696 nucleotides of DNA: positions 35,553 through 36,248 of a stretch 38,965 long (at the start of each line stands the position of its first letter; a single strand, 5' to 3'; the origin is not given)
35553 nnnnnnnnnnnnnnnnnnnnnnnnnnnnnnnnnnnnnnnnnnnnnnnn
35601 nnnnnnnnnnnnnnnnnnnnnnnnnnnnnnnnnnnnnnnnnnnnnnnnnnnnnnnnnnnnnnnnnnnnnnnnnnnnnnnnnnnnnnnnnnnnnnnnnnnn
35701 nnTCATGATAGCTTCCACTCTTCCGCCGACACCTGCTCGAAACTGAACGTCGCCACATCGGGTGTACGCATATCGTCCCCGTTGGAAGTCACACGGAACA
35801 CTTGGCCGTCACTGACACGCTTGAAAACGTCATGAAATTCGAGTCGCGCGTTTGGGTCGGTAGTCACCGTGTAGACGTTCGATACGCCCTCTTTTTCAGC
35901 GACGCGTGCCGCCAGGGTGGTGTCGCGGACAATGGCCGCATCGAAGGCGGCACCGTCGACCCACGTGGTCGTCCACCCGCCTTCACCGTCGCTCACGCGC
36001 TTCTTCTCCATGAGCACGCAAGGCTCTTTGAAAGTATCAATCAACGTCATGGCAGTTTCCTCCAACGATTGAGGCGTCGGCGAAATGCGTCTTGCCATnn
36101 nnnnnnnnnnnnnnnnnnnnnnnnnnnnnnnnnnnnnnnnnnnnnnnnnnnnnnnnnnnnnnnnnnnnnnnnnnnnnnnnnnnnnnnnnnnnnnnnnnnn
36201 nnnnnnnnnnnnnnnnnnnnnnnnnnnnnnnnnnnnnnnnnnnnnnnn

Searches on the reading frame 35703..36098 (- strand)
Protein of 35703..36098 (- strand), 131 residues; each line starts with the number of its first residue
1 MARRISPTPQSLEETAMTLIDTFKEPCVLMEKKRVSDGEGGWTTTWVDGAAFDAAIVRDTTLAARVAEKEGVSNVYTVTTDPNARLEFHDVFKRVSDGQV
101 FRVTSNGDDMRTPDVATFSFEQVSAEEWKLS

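Call 90: find_homologous_proteins(query=window:35703-36098:-)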
Query window:35703-36098:- (131 aa): 1557 proteins with E <= 0.001 among 1568 candidates; the best 120 are listed.
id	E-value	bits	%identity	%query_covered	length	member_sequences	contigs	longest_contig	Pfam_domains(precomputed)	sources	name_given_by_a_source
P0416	1.9e-77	275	97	100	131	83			PF05521.19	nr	nr:MAG TPA: head closure knob [Caudoviricetes sp.] DAV00919.1 MAG TPA: head closure knob [Caudoviric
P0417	1.1e-67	243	98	88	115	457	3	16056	PF05521.19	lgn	-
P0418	2.9e-63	229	92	88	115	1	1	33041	PF05521.19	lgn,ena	-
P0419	3.9e-63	229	92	88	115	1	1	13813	PF05521.19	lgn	-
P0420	4.0e-63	229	91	88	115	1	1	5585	-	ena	-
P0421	4.4e-63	229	92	88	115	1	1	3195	PF05521.19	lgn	-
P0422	4.9e-63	228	93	88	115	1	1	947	-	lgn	-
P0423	2.9e-62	226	91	88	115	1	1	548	PF05521.19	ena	-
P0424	4.5e-62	225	90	88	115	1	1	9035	PF05521.19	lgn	-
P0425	5.4e-62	225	90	88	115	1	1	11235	PF05521.19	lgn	-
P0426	7.1e-62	225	90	88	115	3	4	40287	PF05521.19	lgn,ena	-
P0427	1.1e-61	224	90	88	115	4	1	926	PF05521.19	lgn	-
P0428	1.3e-61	224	89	88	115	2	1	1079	-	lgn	-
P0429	2.3e-61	223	90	88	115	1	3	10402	PF05521.19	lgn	-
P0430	2.6e-61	223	90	88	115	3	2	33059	-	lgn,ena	-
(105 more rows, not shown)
